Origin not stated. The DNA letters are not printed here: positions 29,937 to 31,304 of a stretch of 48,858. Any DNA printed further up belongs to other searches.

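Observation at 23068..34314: DHAP-shunt-like enzyme set embedded with a B12 radical SAM enzyme, an SCP2 fusion and lipid-type export proteins: candidate pathway for a hydrophobic 5'-deoxyadenosyl adduct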

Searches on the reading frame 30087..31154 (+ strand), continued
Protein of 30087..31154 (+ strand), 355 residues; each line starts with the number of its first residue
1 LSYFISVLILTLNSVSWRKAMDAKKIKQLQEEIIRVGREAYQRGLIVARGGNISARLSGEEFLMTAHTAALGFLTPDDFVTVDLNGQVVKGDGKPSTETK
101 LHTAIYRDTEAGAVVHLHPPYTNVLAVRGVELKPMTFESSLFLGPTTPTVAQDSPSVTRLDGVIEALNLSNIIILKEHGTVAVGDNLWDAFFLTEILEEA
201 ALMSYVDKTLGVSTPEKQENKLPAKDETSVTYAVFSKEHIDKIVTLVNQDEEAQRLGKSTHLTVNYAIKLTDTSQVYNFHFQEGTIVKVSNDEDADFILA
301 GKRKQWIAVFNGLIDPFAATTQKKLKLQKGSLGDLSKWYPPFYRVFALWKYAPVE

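Call 16: find_encoding_contigs(protein=P0070, flank=10000, max_places=1)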
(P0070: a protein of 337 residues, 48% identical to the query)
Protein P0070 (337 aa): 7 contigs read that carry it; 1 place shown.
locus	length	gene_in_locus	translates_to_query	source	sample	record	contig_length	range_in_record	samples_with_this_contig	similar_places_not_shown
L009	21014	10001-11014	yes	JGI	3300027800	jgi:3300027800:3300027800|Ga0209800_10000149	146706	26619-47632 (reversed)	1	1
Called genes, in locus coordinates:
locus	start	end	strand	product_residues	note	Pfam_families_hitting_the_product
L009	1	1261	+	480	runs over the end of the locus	PF01225:Mur_ligase, PF08245:Mur_ligase_M, PF02875:Mur_ligase_C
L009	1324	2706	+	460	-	PF01225:Mur_ligase, PF08245:Mur_ligase_M, PF02875:Mur_ligase_C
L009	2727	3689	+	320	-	PF00953:Glycos_transf_4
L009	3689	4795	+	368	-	PF01098:FTSW_RODA_SPOVE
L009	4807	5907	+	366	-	PF03033:Glyco_transf_28, PF02684:LpxB (weak), PF04101:Glyco_tran_28_C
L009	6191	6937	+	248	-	PF01048:PNP_UDP_1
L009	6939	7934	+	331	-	PF01008:IF-2B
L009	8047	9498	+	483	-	PF02310:B12-binding (weak), PF04055:Radical_SAM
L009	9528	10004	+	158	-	PF01008:IF-2B (weak)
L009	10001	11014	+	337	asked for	PF00596:Aldolase_II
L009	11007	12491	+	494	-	PF00171:Aldedh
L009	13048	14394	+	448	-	PF16112:DUF4830, PF16111:DUF4829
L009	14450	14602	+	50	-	-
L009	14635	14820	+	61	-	-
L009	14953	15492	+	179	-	-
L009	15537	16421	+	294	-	PF12838:Fer4_7 (faint), PF13484:Fer4_16 (faint), PF12801:Fer4_5 (weak), PF13187:Fer4_9 (weak), PF00037:Fer4 (weak), PF13237:Fer4_10 (weak), PF14697:Fer4_21 (weak), PF13187:Fer4_9 (weak)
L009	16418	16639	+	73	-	-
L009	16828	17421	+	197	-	PF00440:TetR_N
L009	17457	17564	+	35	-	-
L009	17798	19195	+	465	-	PF00403:HMA, PF02683:DsbD_TM, PF13386:DsbD_2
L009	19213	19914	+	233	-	PF00072:Response_reg, PF23198:PDE8A_N (weak), PF00486:Trans_reg_C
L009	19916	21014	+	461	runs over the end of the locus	PF00672:HAMP, PF00512:HisKA, PF02518:HATPase_c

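Call 20: find_related_loci(query=A1, collection=genome_contigs, flank=10000)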
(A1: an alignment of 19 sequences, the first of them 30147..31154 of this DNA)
Query A1 (335 aa) in genome_contigs; peptide patterns used: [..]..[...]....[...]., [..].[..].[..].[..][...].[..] (x = any residue, [..] = any of these).
373 stretches matched a pattern; 349 encode a relative of the query (tblastn E <= 1e-3); the best 80 are kept; 80 distinct loci.
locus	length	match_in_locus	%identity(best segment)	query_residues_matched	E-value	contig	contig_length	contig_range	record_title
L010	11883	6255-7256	73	1-335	1e-171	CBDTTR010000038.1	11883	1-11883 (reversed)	MAG TPA_asm: uncultured bacterium isolate SRR7614714_binner13_Refined_37 genome assembly, contig: ERZ23877832.2274, whol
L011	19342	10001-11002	74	1-335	6e-172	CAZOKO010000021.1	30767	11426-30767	MAG TPA_asm: uncultured Thermodesulfobacteriota bacterium isolate binchicken_co141_568 genome assembly, contig: NODE_657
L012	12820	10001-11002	72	1-335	2e-167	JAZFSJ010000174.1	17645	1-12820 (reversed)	MAG: Thermodesulfobacteriota bacterium isolate BS1bin.6 BS1bin.6_174, whole genome shotgun sequence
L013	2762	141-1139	71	1-335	2e-169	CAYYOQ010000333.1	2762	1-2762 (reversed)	MAG TPA_asm: uncultured Thermodesulfobacteriota bacterium isolate binchicken_co33_371 genome assembly, contig: NODE_6999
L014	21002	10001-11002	67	1-335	1e-159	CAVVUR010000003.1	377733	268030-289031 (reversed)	MAG: uncultured delta proteobacterium isolate MFD02979.bin.2.54 genome assembly, contig: contig_110494, whole genome sho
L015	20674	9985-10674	69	105-335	3e-108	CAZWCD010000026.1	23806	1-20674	MAG TPA_asm: uncultured Thermodesulfobacteriota bacterium isolate SRP192927_co7_52 genome assembly, contig: NODE_3636_le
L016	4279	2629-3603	51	9-334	3e-108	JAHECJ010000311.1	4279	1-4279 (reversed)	MAG: Desulfococcus sp. isolate Ww167 NODE_70520_length_4279_cov_3.050505, whole genome shotgun sequence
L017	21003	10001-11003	63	1-335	2e-137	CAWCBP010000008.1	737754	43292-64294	MAG: uncultured delta proteobacterium isolate MFD03899.bin.1.233 genome assembly, contig: contig_4523, whole genome shot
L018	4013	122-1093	47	10-334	1e-97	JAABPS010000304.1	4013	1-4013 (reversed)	MAG: Desulfobacteraceae bacterium isolate S01.Bin004 Scaffold_262, whole genome shotgun sequence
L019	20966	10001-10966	46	11-335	3e-94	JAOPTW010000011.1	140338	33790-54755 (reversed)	MAG: Fibrobacterales bacterium isolate tPB_Fibr2 H3element_contig_46, whole genome shotgun sequence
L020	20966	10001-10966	48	11-335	3e-94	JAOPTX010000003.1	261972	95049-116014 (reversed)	MAG: Fibrobacterales bacterium isolate tPB_Fibr1 H3element_contig_13, whole genome shotgun sequence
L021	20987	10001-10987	44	8-335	2e-92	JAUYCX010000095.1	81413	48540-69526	MAG: Candidatus Omnitrophota bacterium isolate C20_maxbin.112_sub C20_k141_178161, whole genome shotgun sequence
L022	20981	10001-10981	43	7-335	3e-83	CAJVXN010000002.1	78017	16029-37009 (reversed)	TPA_asm: uncultured bacterium isolate DRR093005_bin.42_MetaBAT_v2.12.1_MAG genome assembly, contig: NODE_108_length_7801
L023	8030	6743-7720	43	8-335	3e-82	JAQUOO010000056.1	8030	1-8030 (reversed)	MAG: Candidatus Omnitrophota bacterium isolate STD1_202 NODE_28639_length_8030_cov_3.949892_Sandtown_D1, whole genome sh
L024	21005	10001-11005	43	10-335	2e-82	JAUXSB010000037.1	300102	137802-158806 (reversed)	MAG: Candidatus Omnitrophota bacterium isolate C12_metabat.bin.33_sub C12_k141_503534, whole genome shotgun sequence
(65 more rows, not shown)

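Call 24: search_protein_families(library=ncbifam, proteins=[L005:767-2374:+, L005:2514-3848:+, L005:4413-5096:+, L005:5174-5620:+, L005:6405-7019:+, L005:7016-7417:+, L005:7414-8322:+, L005:12443-13948:+, L005:14006-15031:+, L008:12785-13783:+], max_evalue=0.00001)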
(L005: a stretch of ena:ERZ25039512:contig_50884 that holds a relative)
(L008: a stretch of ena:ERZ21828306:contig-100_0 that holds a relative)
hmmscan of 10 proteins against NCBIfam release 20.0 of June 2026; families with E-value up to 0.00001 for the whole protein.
L005:767-2374:+ (535 aa): 20 families
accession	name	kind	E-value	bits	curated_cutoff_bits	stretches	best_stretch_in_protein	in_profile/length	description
TIGR03150.1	fabF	equivalog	1e-131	439.4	493.75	2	129-532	2-406/407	beta-ketoacyl-ACP synthase II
NF005589.0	PRK07314.1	subfamily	7e-127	423.6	387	2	127-534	3-411/413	beta-ketoacyl-ACP synthase II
NF004970.0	PRK06333.1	subfamily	6.7e-103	344.8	525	2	127-534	3-421/424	beta-ketoacyl-ACP synthase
NF006274.0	PRK08439.1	equivalog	7.2e-93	311.6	621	2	127-534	1-405/406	beta-ketoacyl-ACP synthase II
NF005076.0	PRK06501.1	equivalog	2.6e-84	283.6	629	2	270-534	157-422/425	beta-ketoacyl-ACP synthase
NF006587.0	PRK09116.1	equivalog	3e-79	266.7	470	2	127-534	1-406/408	beta-ketoacyl-ACP synthase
NF006434.0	PRK08722.1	equivalog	5.8e-79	265.9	759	2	129-534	5-413/414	beta-ketoacyl-ACP synthase II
NF005935.0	PRK07967.1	equivalog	5e-75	252.9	630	2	127-534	1-403/406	beta-ketoacyl-ACP synthase I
NF005490.0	PRK07103.1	equivalog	4.1e-69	233.6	445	2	127-534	3-412/414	polyketide beta-ketoacyl:acyl carrier protein synthase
NF004618.0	PRK05952.1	equivalog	1.3e-68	231.7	455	2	129-534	3-382/384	beta-ketoacyl-ACP synthase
NF005916.1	PRK07910.1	equivalog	2.4e-62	211.2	560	2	221-533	104-416/418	KasA/KasB family beta-ketoacyl-ACP synthase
NF006618.0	PRK09185.1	subfamily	1.6e-58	198.6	407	2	220-534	93-392/394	beta-ketoacyl-ACP synthase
NF058662.1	cispenta_AmcF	equivalog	2.4e-51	174.9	325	2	287-533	128-368/369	cispentacin biosynthesis acyltransferase subunit AmcF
NF045894.1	PKS_plus_SDR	equivalog_domain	1.3e-39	135.7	1740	2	208-497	100-380/1515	type I polyketide synthase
NF040607.1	mycolic_Pks13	equivalog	2.2e-34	118.2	2100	2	256-496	239-478/1680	polyketide synthase Pks13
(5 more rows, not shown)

L005:2514-3848:+ (444 aa): 17 families
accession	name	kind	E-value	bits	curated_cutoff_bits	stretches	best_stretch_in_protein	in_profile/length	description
TIGR02026.1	BchE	equivalog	3.7e-64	217.4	481.35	1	3-431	2-416/497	magnesium-protoporphyrin IX monomethyl ester anaerobic oxidative cyclase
TIGR03471.1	HpnJ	equivalog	4.1e-45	154.5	577.6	1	39-433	45-423/472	hopanoid biosynthesis associated radical SAM protein HpnJ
NF050148.1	rSAM_ApyD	equivalog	5.8e-35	120.8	750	1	88-363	92-353/645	RiPP biosynthesis radical SAM protein ApyD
TIGR04479.1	bcpD_PhpK_rSAM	subfamily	2e-31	109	600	1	22-395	71-428/504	PhpK family radical SAM P-methyltransferase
NF038361.1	rSAM_Sden_1168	equivalog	4.4e-31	108.1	575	1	87-394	158-469/560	Sden_1168 family B12-binding radical SAM P-methyltransferase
TIGR04367.1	HpnR_B12_rSAM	equivalog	2e-28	99.2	650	1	29-424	28-395/490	hopanoid C-3 methylase HpnR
TIGR04385.1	B12_rSAM_cofa1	equivalog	3.1e-27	95.9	450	1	30-376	27-364/438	B12 lower ligand biosynthesis radical SAM protein BzaD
TIGR03975.1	rSAM_ocin_1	subfamily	7.3e-25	87.5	281.85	1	90-348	148-402/606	RiPP maturation radical SAM C-methyltransferase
TIGR04072.2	rSAM_ladder_B12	equivalog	4.2e-22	78.4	360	1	41-407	35-381/443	lipid biosynthesis B12-binding/radical SAM protein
NF033712.0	B12_rSAM_KedN5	subfamily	1.1e-21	76.7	700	1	60-355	58-349/624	KedN5 family methylcobalamin-dependent radical SAM C-methyltransferase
NF033070.1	rSAM_AprD4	equivalog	2.1e-19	69.8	500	1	164-433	161-422/456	AprD4 family radical SAM diol-dehydratase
TIGR04014.1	B12_SAM_MJ_0865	equivalog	1.8e-17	63.3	360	1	84-402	55-362/434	methyl-coenzyme M reductase glutamine C-methyltransferase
TIGR04013.1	B12_SAM_MJ_1487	hypoth_equivalog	4.1e-14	52.2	251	1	85-214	55-167/382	TIGR04013 family B12-binding domain/radical SAM domain-containing protein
TIGR04190.1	B12_SAM_Ta0216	equivalog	4.4e-14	52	500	1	89-283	99-302/554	TIGR04190 family B12-binding domain/radical SAM domain protein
NF040542.1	rSAM_RCCLKC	equivalog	5e-11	42.4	450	1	58-354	42-328/423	arsinothricin biosynthesis radical SAM protein ArsL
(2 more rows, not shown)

L005:4413-5096:+ (227 aa): 0 families

L005:5174-5620:+ (148 aa): 0 families

L005:6405-7019:+ (204 aa): 0 families

L005:7016-7417:+ (133 aa): 0 families

L005:7414-8322:+ (302 aa): 0 families

L005:12443-13948:+ (501 aa): 107 families (the best 25 are shown)
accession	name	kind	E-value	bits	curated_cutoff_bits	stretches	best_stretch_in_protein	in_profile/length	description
NF004837.0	PRK06187.1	subfamily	5.5e-128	427.5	476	1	1-499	8-521/531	long-chain-fatty-acid--CoA ligase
NF006182.0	PRK08316.1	subfamily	7.9e-106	354.6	663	1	3-499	13-516/523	fatty acyl-CoA synthetase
NF052269.1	Staph_lig_FadD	equivalog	2e-97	326.6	650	1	6-498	5-491/499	long-chain-fatty-acid--CoA ligase FadD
NF005307.0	PRK06839.1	equivalog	4.2e-95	319.3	748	1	3-497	4-490/496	o-succinylbenzoate--CoA ligase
NF005801.1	PRK07656.1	equivalog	4.8e-92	309.2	657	1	4-497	4-500/500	FadD3 family acyl-CoA ligase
NF006181.0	PRK08314.1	subfamily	7.8e-89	298.4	705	2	133-494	181-548/563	long-chain-fatty-acid--CoA ligase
NF002966.0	PRK03640.1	equivalog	2.1e-86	290.5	556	1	6-498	7-478/483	o-succinylbenzoate--CoA ligase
NF009233.0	PRK12583.1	subfamily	7.3e-85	285.4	832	1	4-498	21-548/558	fatty acid CoA ligase family protein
NF005857.1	PRK07786.1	exception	2.4e-84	283.7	733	1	7-498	15-510/513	fatty-acid--CoA ligase FadD5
NF005676.0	PRK07470.1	equivalog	1.4e-82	278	774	1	1-498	20-527/544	acyl-CoA synthetase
TIGR03098.1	ligase_PEP_1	hypoth_equivalog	1.7e-80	271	592.35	1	4-497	3-515/517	acyl-CoA ligase (AMP-forming), exosortase A system-associated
NF004797.0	PRK06145.1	equivalog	2e-80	270.6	850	1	2-498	3-493/499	acyl-CoA synthetase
NF004114.0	PRK05605.1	equivalog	7.4e-79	265.6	766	2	135-498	195-567/575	long-chain-fatty-acid--CoA ligase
NF004808.0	PRK06155.1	equivalog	3.9e-77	259.7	722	1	3-498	23-520/542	ATP-dependent acyl-CoA ligase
NF005702.0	PRK07514.1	subfamily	4.8e-77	259.4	558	1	5-498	7-498/506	malonyl-CoA synthase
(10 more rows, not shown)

L005:14006-15031:+ (341 aa): 10 families
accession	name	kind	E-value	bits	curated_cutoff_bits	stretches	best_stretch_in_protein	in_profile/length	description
TIGR00048.1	rRNA_mod_RlmN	equivalog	9.8e-120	399.7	290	1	3-336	8-344/355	dual-specificity RNA methyltransferase RlmN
NF011031.0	PRK14461.1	equivalog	6.2e-98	328.2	601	1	4-335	10-362/372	ribosomal RNA large subunit methyltransferase N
NF008396.0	PRK11194.1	equivalog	6.7e-85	285.2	633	1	6-337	17-356/379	dual-specificity RNA methyltransferase RlmN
NF000424.4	CfrAB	exception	5.2e-78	262.8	530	1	10-334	5-336/338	Cfr family 23S rRNA (adenine(2503)-C(8))-methyltransferase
TIGR04432.1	rSAM_Cfr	equivalog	2.3e-76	257.3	550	1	10-334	7-338/341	Cfr family 23S rRNA (adenine(2503)-C(8))-methyltransferase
NF011040.0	PRK14470.1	equivalog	1e-74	252.1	441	1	5-335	2-332/338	ribosomal RNA large subunit methyltransferase N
NF011024.0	PRK14453.1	equivalog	1.7e-74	251.2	468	1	10-338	9-344/348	23S rRNA (adenine(2503)-C(8))-methyltransferase Cfr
NF011034.0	PRK14464.1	equivalog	1.6e-61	208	422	1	9-340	3-332/348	RNA methyltransferase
TIGR04317.1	W_rSAM_matur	equivalog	1.2e-06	27.8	380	1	108-292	12-187/349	tungsten cofactor oxidoreductase radical SAM maturase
TIGR04100.1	rSAM_pair_X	hypoth_equivalog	9.4e-06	25.3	262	0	127-252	44-165/197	TIGR04100 family radical SAM protein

L008:12785-13783:+ (332 aa): 18 families
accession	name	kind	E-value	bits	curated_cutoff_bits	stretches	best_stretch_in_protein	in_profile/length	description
TIGR00745.1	apbA_panE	subfamily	1.5e-53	182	141.35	1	2-315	1-303/305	2-dehydropantoate 2-reductase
NF006083.0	PRK08229.1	equivalog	4.5e-45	154.1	371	1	1-325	3-330/341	2-dehydropantoate 2-reductase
NF005092.1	PRK06522.2-3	equivalog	5.3e-40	137.4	500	1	1-314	1-295/296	2-dehydropantoate 2-reductase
NF005091.0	PRK06522.2-2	equivalog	2e-36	125.8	252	1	1-315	2-298/302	2-dehydropantoate 2-reductase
NF005089.0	PRK06522.1-4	subfamily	6.9e-35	121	223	2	1-101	1-104/326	2-dehydropantoate 2-reductase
NF005088.0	PRK06522.1-2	subfamily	1.3e-30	106.6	371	1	1-315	1-303/308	2-dehydropantoate 2-reductase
NF005087.0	PRK06522.1-1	equivalog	1.7e-25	89.7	351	2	1-185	1-181/296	2-dehydropantoate 2-reductase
NF005093.0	PRK06522.2-4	equivalog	1.1e-24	87.4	308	1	1-192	4-198/304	2-dehydropantoate 2-reductase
NF005094.0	PRK06522.2-5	equivalog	2.4e-23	82.9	382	1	1-305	1-293/307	2-dehydropantoate 2-reductase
NF004887.0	PRK06249.1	equivalog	5.5e-19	68.5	360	1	1-225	6-242/316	putative 2-dehydropantoate 2-reductase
NF009541.0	PRK12921.1-1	equivalog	6e-19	68.4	338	1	2-225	7-223/297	oxidoreductase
NF004311.0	PRK05708.1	equivalog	2.4e-16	59.4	378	1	2-185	4-189/305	putative 2-dehydropantoate 2-reductase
NF009542.0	PRK12921.1-4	equivalog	1.2e-12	47.8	288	1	1-227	2-215/286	oxidoreductase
NF009543.0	PRK12921.1-5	equivalog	2.2e-12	46.8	339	1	1-138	1-142/305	oxidoreductase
NF000942.0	PRK00094.1-4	subfamily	1.2e-08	34.5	257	1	1-104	3-112/334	NAD(P)H-dependent glycerol-3-phosphate dehydrogenase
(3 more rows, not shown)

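Call 33: search_solved_structures(query=A1, max_evalue=0.01, show_alignments=2)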
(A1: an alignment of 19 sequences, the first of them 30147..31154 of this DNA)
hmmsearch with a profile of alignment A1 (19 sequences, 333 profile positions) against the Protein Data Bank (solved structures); distinct sequences matched with E-value up to 0.01: 53.
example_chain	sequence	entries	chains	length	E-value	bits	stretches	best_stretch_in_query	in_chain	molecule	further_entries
4c24_A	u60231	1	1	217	2.2e-29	105.8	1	4-195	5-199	L-FUCULOSE PHOSPHATE ALDOLASE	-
4c25_A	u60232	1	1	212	3.5e-29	105.1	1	4-193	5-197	L-FUCULOSE PHOSPHATE ALDOLASE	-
2fk5_A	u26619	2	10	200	1.2e-25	93.5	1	14-188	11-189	fuculose-1-phosphate aldolase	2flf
6btd_A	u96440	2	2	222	3.9e-25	91.8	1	6-197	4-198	Fuculose phosphate aldolase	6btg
6voq_A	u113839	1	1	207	5.3e-25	91.4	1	4-182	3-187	Aldolase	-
2irp_A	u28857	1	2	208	1.7e-24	89.7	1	6-176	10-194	Putative aldolase class 2 protein aq_1979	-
6vop_A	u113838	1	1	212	1.3e-22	83.5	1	4-182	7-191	Aldolase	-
1dzw_P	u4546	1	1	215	2.3e-21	79.4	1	5-186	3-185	L-fuculose phosphate aldolase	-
1dzz_P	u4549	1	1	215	6.4e-21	77.9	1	5-186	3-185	L-fuculose phosphate aldolase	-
1dzv_P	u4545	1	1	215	6.9e-21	77.9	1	5-185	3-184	L-fuculose phosphate aldolase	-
1dzx_P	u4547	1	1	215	9e-21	77.5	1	5-186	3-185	L-fuculose phosphate aldolase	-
1fua_A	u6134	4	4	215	9.2e-21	77.4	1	5-186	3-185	L-FUCULOSE-1-PHOSPHATE ALDOLASE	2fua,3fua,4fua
1dzy_P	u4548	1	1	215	9.4e-21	77.4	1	5-186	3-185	L-FUCULOSE-1-PHOSPHATE ALDOLASE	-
1dzu_P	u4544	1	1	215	1.2e-20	77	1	5-186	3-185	L-fuculose phosphate aldolase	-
1e48_P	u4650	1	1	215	6e-20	74.8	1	5-185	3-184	L-FUCULOSE 1-PHOSPHATE ALDOLASE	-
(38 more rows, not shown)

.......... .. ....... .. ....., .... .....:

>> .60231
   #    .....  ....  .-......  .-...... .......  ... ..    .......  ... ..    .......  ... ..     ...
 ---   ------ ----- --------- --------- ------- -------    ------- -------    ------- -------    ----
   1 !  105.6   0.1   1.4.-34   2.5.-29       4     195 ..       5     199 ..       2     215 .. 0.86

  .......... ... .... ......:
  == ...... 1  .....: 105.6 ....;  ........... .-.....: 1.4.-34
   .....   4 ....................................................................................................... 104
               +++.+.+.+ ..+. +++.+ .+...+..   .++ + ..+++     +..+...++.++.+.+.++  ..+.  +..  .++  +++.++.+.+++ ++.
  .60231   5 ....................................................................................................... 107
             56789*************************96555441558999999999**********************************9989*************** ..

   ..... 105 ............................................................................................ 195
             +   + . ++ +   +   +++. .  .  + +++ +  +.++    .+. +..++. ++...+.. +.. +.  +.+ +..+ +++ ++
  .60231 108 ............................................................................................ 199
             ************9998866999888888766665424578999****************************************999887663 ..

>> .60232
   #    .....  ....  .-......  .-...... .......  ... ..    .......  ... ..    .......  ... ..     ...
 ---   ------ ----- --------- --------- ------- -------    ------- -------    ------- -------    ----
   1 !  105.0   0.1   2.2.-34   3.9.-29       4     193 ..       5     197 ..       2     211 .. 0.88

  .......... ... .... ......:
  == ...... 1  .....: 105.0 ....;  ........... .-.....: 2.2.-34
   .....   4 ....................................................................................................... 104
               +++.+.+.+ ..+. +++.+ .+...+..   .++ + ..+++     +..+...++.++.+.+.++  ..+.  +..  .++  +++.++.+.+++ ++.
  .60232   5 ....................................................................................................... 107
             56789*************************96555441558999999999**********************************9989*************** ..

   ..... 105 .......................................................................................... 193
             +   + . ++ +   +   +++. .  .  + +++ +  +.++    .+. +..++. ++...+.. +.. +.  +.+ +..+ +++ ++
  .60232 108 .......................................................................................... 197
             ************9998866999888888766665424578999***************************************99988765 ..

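Call 46: predict_structure(alignment_id=A2)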
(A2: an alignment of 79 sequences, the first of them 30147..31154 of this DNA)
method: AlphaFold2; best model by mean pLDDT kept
length: 335 residues; sequences in the alignment: 79
mean_pLDDT: 92.8   pTM: 0.88
mean pLDDT of the five models: 92.8, 91.3, 91.1, 90.8, 90.6
residues with pLDDT >= 90: 278; 70-90: 41; 50-70: 15; < 50: 1
segments of 3 or more residues with pLDDT < 50: none
pLDDT, mean of each block of 10 residues (from residue 1): 93 98 92 97 94 96 97 91 97 98 95 90 92 90 96 97 98 98 92 58 63 96 97 96 97 97 97 98 95 93 95 89 91 93
secondary structure, 60 per line:
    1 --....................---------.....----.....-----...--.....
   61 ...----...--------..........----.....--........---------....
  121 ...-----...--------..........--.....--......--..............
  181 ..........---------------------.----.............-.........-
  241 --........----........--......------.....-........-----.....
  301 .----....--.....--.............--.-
elements in order: H3-22 E32-36 E41-45 E59-63 E68-70 H79-88 E93-97 H100-107 H117-123 E129-131 H140-149 E152-156 E159-164 H167-190 H217-229 H231-239 E243-250 E255-262 E265-270 E277-281 H283-290 H296-301 E306-309 H312-316 H319-331
